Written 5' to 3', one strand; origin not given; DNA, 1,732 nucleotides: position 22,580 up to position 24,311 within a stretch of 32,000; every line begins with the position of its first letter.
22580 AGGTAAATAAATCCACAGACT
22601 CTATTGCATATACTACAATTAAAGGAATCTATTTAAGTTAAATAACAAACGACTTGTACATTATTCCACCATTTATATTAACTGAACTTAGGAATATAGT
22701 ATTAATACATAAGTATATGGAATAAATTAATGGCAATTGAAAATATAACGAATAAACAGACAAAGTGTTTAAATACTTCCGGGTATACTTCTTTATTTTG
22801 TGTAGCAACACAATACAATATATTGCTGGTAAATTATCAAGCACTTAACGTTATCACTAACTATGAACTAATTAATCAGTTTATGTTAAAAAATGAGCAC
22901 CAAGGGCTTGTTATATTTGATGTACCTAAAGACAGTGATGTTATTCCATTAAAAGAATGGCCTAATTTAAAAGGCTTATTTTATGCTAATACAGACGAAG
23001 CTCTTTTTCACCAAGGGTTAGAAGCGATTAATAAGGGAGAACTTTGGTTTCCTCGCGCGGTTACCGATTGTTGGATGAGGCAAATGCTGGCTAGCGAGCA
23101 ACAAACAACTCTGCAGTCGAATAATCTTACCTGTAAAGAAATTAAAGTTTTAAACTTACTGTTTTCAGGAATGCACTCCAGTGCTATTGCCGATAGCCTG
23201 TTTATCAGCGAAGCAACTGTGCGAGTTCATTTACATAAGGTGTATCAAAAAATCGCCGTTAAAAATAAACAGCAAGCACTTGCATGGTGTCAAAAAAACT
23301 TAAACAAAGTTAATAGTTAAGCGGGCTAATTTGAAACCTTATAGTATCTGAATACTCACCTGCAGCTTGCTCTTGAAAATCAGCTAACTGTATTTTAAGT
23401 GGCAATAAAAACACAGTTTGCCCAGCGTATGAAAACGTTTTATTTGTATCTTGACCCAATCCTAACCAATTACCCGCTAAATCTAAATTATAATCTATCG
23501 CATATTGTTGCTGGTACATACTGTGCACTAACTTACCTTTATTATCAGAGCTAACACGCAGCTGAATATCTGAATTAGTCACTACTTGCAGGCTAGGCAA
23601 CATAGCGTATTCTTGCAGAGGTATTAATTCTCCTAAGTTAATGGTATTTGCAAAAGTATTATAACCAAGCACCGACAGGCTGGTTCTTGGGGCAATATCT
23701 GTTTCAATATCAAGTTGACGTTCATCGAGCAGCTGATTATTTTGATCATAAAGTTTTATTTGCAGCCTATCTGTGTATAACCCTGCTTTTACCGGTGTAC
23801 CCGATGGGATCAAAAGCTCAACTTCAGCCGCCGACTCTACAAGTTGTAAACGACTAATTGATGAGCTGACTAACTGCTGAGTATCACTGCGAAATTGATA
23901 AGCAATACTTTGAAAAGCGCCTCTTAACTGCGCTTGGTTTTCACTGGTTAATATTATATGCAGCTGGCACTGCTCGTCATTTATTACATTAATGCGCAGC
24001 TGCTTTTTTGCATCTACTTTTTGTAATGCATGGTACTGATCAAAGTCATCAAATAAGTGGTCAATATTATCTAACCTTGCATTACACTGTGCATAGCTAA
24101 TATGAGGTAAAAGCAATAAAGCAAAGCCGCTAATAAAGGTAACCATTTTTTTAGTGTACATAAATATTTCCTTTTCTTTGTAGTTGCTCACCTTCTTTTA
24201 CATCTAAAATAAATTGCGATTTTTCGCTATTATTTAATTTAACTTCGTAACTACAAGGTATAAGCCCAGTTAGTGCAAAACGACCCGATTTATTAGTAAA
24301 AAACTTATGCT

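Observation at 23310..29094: Archaic (Csu/sigma-type) chaperone-usher pilus operon with two tandem, highly divergent chaperones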

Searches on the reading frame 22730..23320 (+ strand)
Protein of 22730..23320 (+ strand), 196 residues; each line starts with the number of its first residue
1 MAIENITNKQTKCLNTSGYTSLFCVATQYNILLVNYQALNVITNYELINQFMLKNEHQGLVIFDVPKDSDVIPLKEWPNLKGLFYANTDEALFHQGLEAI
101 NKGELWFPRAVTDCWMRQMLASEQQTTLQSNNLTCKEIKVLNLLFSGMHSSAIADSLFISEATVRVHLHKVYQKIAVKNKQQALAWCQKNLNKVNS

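Call 3: search_protein_families(library=pfam, proteins=[window:22730-23320:+], max_evalue=1)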
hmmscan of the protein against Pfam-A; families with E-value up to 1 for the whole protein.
window:22730-23320:+ (196 aa): 5 families
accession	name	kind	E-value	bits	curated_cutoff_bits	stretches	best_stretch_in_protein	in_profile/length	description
PF00196.25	GerE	-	5.6e-16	58.4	23.5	1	132-184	2-54/57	Bacterial regulatory proteins, luxR family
PF21155.3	VpsT-like_REC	-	1e-05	26.1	27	1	31-109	46-124/124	VpsT-like, receiver domain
PF08281.18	Sigma70_r4_2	-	0.032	14.3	25.7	1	142-174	20-53/54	Sigma-70, region 4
PF11414.13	Suppressor_APC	-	0.083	13.6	25.4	1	92-138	17-69/82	Adenomatous polyposis coli tumour suppressor protein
PF04967.18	HTH_10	-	0.16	12.2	23.1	1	149-176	25-52/53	HTH DNA binding domain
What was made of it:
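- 22730..23320 (+): CsgD/VpsT-like LuxR-family regulator (196 aa), convergent with the operon and overlapping the tip gene's 3' end by 11 nt. Probably the operon's dedicated regulator. GerE helix-turn-helix domain E 5.6e-16 and VpsT-like receiver domain E 1e-5 (call 3).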

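Call 4: search_protein_families(library=ncbifam, proteins=[window:22730-23320:+], max_evalue=1)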
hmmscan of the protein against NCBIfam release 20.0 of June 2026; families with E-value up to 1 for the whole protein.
window:22730-23320:+ (196 aa): 31 families (the best 25 are shown)
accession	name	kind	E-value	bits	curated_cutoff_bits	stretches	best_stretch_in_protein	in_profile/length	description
NF007505.1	PRK10100.1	equivalog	2.8e-32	112.1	250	1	31-191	44-203/204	biofilm master transcriptional regulator CsgD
NF007935.0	PRK10651.1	equivalog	1.7e-12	47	250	1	58-190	81-213/216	two-component system response regulator NarL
NF003420.0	PRK04841.1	equivalog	8.5e-11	40.6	537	1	129-190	835-896/903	HTH-type transcriptional regulator MalT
NF047785.1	respo_reg_MadR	equivalog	8.9e-11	41.5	300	1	94-185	114-201/209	MadR family response regulator transcription factor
NF041830.1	RR_TF_ErdR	exception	3.1e-09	36.9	390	1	92-188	112-206/213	response regulator transcription factor ErdR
NF052445.1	RespRegMctR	equivalog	4.6e-08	32.7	300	1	95-179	113-191/205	two-component system response regulator MctR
TIGR03020.2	EpsA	equivalog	1e-07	31.9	170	1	127-186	187-244/247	XrtB/PEP-CTERM-associated transcriptional regulator EpsA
NF011896.0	PRK15369.1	equivalog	1.3e-07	31.4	242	1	118-189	135-206/211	two component system response regulator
NF007708.0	PRK10403.1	equivalog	2.9e-07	30.1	343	1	96-182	119-203/215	nitrate/nitrite response regulator protein NarP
NF007419.0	PRK09958.1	equivalog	9e-07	28.7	251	1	97-190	113-201/204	acid-sensing system DNA-binding response regulator EvgA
NF007403.0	PRK09935.1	equivalog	9.1e-07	28.7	271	1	93-179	113-196/210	fimbria biosynthesis transcriptional regulator FimZ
NF052366.1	photon_PedR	equivalog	1.4e-06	28.4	120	1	132-188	2-58/74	photosynthetic electron transport-dependent transcriptional regulator PedR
NF040749.1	tetrathio_RR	equivalog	4.6e-06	26.5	290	1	121-180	122-181/191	tetrathionate respiration response regulator TtrR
TIGR03541.1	reg_near_HchA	equivalog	1.2e-05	24.9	215.6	1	123-185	162-224/232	PA1136 family autoinducer-binding transcriptional regulator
NF047403.1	TransRegVisR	equivalog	6.2e-05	22.5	300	1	116-185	142-211/220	transcriptional regulator VisR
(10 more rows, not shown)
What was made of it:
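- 22730..23320 (+): CsgD model E 2.8e-32 (call 4).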

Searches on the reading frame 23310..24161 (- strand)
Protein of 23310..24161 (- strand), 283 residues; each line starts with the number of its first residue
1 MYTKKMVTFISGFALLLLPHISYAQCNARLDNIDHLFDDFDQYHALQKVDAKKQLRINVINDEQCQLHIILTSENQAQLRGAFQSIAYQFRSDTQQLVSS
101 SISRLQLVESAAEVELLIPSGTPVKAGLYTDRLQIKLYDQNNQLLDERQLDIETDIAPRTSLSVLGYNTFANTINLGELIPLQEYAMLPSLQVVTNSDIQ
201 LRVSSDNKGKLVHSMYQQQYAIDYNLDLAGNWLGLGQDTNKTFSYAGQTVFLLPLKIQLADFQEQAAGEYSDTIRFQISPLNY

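Call 3: search_protein_families(library=pfam, proteins=[window:23310-24161:-], max_evalue=1)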
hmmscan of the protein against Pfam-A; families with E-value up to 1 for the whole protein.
window:23310-24161:- (283 aa): 1 family
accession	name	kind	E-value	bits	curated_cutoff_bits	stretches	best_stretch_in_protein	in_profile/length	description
PF05229.21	SCPU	-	0.00093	20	22.4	1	199-275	53-136/138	Spore Coat Protein U domain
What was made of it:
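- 23310..24161 (-): Tip subunit: 283 aa, two domains. The mature protein starts at Cys26, so there is no N-terminal donor strand. The C-terminal pilin domain carries G-x-Y-x-D, then Pro at Y+10 and a 3-residue tail (SPLNY). SCPU hit at residues 199-275, 20.0 bits, below the 22.4 cut-off (call 3).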

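Call 4: search_protein_families(library=ncbifam, proteins=[window:23310-24161:-], max_evalue=1)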
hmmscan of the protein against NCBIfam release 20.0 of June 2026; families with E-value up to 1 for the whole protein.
window:23310-24161:- (283 aa): 0 families

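Call 40: search_solved_structures(query=A6, max_evalue=10, show_alignments=1)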
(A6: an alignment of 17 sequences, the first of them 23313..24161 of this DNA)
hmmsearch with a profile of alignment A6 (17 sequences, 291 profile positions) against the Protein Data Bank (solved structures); distinct sequences matched with E-value up to 10: 6.
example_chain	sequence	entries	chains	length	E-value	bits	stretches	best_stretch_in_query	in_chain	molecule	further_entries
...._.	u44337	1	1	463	0.01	18.2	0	125-167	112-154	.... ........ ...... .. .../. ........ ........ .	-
3f83_A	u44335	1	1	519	0.062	15.6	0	74-166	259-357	Fusion of the minor pilin CfaE and major pilin CfaB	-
6sfh_A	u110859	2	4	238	0.14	14.4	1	88-162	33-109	3-dehydroquinate dehydratase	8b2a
3f84_A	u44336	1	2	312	0.23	13.7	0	125-168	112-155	CFA/I fimbrial subunit B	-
6fjy_B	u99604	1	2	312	0.5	12.6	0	255-285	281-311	Protein CsuE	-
8j5q_C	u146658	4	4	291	1.3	11.2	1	151-189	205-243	Putative peptide transport permease protein Rv1282c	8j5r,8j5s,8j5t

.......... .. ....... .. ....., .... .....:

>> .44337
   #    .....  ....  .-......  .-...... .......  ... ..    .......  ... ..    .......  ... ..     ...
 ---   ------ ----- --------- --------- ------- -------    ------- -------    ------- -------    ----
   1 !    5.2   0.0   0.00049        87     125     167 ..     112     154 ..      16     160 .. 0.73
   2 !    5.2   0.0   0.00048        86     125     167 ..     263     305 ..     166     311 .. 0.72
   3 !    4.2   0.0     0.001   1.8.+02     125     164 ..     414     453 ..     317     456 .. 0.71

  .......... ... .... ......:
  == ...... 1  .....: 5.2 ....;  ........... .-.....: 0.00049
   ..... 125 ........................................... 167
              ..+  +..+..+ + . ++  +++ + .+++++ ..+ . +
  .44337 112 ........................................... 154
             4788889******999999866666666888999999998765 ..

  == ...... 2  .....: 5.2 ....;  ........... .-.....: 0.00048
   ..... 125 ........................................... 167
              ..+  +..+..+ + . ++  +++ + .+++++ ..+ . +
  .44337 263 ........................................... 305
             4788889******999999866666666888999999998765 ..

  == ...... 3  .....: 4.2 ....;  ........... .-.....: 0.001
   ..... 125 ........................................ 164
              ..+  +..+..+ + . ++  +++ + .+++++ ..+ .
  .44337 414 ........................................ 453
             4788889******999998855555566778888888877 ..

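Call 43: search_protein_families(library=pfam, alignment_id=A6, max_evalue=0.1)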
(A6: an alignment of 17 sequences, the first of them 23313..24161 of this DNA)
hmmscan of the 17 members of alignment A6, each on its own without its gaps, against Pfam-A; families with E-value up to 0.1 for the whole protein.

A. member 1, window:23313-24161:- (283 aa): 1 family
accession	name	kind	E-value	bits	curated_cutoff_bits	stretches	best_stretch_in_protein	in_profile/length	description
PF05229.21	SCPU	-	0.00093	20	22.4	0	199-275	53-136/138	Spore Coat Protein U domain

B. families by the number of members that match (of 17 scanned): 5 families
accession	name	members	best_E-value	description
PF05229.21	SCPU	9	7.1e-05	Spore Coat Protein U domain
PF22744.3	Toast-rack_PspC-Cterm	1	0.01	ToastRack found in some PspC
PF07747.17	MTH865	1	0.015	MTH865-like family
PF20400.3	BAR_4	1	0.062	BAR-like domain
PF03642.18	MAP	1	0.067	MAP domain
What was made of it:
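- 23310..24161 (-): 9 of 17 family members hit SCPU, best E 7e-5 (call 43).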
